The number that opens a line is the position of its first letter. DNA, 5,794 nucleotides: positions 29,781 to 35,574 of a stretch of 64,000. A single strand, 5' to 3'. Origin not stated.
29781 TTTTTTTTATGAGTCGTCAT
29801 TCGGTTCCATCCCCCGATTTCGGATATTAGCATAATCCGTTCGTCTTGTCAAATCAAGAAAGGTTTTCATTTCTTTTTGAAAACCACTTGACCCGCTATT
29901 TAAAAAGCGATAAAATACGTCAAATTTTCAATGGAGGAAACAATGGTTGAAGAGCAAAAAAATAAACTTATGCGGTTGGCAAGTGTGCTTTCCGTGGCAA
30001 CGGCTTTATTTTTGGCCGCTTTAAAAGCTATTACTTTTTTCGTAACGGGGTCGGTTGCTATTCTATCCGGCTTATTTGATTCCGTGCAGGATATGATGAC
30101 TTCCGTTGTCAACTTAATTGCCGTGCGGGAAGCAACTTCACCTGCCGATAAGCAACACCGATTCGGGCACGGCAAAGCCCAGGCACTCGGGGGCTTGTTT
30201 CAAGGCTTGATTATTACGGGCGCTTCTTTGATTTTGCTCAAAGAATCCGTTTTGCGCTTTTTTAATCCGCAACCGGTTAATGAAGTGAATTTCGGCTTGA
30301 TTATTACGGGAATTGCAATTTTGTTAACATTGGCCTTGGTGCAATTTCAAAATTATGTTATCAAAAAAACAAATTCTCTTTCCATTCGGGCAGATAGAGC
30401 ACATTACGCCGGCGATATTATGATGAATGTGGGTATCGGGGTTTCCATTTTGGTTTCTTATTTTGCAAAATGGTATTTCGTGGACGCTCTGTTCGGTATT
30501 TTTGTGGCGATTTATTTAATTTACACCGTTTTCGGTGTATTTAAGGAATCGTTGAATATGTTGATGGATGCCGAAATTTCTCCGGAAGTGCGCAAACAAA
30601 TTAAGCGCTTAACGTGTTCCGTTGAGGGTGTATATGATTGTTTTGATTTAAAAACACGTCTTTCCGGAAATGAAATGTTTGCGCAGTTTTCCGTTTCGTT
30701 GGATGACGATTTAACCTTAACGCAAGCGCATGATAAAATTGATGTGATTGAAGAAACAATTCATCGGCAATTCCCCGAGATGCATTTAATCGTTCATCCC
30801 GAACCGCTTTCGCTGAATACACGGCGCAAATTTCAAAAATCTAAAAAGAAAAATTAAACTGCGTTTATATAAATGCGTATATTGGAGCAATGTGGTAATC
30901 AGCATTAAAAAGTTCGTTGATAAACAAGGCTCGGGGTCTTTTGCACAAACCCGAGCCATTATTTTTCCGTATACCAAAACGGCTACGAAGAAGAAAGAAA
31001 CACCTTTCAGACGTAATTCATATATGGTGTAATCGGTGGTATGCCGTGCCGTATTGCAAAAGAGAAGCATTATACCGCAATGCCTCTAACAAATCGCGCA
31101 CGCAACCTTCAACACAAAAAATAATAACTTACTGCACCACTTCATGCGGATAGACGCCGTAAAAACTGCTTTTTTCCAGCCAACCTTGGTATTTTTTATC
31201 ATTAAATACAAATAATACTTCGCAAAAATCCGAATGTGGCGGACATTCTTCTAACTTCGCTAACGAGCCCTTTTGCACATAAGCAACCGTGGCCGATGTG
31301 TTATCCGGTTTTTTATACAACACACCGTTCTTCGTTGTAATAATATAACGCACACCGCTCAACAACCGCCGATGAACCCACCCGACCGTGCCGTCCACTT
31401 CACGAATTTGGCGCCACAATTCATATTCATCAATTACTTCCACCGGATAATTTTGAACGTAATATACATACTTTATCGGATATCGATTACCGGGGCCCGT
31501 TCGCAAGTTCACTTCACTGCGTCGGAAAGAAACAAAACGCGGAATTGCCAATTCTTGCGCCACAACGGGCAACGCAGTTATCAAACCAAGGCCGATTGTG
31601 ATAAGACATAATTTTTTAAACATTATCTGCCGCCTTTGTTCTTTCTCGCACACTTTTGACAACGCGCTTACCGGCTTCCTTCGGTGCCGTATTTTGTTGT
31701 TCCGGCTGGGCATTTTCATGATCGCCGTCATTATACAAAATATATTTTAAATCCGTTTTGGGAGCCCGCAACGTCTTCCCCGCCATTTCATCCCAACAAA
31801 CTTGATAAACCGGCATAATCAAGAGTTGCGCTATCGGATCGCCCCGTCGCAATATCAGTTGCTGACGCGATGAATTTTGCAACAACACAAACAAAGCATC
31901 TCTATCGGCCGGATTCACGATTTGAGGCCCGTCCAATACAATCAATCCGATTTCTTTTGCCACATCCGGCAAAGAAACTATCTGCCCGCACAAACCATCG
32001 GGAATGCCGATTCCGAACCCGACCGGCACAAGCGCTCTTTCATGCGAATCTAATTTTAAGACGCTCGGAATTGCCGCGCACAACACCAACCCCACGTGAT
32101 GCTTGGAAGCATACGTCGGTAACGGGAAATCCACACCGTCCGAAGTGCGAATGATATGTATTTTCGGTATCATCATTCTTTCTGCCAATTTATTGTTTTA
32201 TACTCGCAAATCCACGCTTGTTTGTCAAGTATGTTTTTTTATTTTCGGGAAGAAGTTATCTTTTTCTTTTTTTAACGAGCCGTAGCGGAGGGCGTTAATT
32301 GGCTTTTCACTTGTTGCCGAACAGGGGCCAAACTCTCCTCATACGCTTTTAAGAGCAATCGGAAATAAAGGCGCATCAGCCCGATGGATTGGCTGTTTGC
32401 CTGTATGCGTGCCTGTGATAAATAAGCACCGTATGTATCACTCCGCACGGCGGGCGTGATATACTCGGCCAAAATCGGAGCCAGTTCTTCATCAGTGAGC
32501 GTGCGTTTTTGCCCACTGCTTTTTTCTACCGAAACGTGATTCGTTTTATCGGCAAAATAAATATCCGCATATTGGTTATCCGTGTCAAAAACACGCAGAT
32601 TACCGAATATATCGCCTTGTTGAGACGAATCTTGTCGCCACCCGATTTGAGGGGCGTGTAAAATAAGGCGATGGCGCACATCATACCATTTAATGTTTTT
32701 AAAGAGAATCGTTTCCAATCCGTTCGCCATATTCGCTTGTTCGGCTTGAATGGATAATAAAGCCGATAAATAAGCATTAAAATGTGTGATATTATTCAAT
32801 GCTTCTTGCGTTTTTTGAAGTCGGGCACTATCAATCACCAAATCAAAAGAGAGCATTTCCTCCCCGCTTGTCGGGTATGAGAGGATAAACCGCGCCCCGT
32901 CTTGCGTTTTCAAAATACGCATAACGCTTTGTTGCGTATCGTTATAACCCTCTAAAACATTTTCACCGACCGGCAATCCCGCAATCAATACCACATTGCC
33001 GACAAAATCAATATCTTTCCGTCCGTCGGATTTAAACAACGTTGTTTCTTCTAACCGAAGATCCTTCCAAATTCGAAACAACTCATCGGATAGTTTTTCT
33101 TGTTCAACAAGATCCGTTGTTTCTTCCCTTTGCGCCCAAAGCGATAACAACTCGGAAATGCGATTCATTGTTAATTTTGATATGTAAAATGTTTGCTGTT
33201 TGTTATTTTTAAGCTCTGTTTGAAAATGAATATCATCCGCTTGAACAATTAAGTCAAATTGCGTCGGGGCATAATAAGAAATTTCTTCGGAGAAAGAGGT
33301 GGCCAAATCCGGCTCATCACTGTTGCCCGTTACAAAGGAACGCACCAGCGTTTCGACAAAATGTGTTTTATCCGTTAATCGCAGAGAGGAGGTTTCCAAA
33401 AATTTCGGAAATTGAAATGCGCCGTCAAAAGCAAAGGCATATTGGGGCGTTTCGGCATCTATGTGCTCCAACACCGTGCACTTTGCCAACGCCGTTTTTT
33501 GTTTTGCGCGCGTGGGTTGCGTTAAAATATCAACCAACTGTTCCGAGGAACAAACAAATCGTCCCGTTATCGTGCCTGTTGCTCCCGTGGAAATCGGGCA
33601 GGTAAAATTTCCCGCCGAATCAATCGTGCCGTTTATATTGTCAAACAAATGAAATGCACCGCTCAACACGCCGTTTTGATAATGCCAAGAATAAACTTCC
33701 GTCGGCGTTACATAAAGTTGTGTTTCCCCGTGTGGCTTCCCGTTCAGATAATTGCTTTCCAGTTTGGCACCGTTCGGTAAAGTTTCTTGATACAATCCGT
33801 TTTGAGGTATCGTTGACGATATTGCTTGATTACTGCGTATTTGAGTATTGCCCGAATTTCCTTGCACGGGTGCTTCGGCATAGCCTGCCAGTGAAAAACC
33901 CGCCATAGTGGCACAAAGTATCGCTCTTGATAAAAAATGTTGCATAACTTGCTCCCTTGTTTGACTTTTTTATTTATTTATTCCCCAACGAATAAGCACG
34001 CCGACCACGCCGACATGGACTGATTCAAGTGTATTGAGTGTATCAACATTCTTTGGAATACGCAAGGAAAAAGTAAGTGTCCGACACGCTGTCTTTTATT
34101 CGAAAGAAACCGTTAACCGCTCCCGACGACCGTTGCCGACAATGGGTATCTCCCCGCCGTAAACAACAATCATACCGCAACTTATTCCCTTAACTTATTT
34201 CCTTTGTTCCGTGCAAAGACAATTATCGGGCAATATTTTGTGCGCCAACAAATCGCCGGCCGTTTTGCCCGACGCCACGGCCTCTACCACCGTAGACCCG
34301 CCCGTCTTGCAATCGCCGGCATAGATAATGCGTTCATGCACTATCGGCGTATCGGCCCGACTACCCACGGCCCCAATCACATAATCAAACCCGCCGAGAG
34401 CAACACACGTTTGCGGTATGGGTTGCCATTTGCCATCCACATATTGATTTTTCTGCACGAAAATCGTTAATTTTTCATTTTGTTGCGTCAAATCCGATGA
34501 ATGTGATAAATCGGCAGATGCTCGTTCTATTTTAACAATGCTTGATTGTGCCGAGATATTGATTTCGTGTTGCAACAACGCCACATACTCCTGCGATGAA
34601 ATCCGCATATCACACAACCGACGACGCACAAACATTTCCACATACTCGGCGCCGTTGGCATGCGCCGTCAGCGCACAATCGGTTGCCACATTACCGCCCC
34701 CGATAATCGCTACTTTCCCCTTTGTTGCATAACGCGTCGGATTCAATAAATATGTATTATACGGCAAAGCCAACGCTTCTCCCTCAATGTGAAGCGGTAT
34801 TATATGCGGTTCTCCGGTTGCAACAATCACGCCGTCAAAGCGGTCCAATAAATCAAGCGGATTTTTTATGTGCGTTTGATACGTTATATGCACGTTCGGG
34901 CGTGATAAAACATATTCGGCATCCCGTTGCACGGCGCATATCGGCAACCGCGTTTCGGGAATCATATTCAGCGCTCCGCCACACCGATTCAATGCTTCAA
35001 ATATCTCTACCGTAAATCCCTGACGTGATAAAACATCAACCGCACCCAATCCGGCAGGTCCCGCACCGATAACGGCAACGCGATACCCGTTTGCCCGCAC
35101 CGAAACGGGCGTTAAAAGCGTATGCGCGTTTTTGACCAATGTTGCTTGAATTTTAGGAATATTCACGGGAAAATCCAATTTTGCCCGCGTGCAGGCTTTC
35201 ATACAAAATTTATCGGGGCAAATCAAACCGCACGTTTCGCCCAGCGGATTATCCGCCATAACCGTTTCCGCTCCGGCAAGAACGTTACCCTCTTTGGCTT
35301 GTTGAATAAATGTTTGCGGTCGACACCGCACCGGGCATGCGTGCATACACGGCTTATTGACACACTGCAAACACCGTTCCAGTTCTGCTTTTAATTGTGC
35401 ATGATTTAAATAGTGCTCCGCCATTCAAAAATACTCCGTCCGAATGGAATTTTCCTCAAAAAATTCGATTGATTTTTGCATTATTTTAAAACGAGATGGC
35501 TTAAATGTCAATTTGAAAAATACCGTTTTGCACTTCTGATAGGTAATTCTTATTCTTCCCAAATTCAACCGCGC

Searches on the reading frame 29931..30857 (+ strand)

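Call 84: search_protein_families(library=pfam, proteins=[window:29931-30857:+], max_evalue=0.000001)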
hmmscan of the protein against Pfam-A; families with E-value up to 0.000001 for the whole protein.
window:29931-30857:+ (308 aa): 2 families
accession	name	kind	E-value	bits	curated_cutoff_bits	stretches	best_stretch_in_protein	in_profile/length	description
PF01545.26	Cation_efflux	-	3.6e-41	141.5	26.6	1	19-212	2-198/198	Cation efflux family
PF16916.11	ZT_dimer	-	1.1e-18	67.5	26.7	1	217-292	2-77/78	Dimerisation domain of Zinc Transporter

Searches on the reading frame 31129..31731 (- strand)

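Call 84: search_protein_families(library=pfam, proteins=[window:31129-31731:-], max_evalue=0.000001)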
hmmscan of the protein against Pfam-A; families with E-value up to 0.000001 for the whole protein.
window:31129-31731:- (200 aa): 2 families
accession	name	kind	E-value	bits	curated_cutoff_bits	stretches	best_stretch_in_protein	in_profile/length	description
PF06347.19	SH3_4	-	2.4e-18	66.1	24.1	1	72-126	3-56/56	Bacterial SH3 domain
PF08239.17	SH3_3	-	2.7e-11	43.9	27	1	72-125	1-54/54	Bacterial SH3 domain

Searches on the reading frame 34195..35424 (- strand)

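Call 84: search_protein_families(library=pfam, proteins=[window:34195-35424:-], max_evalue=0.000001)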
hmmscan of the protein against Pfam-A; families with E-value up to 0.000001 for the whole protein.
window:34195-35424:- (409 aa): 4 families
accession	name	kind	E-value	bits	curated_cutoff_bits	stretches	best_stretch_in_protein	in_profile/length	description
PF14691.11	Fer4_20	-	3.6e-20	72.3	25.8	1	5-99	11-107/113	Dihydroprymidine dehydrogenase domain II, 4Fe-4S cluster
PF07992.20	Pyr_redox_2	-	1.2e-14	54.8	26.1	1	114-360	1-242/291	Pyridine nucleotide-disulphide oxidoreductase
PF13738.12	Pyr_redox_3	-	4.6e-10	39.7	30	0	199-305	128-244/305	Pyridine nucleotide-disulphide oxidoreductase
PF13450.12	NAD_binding_8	-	3.4e-07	30.9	21.9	1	118-153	1-36/68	NAD(P)-binding Rossmann-like domain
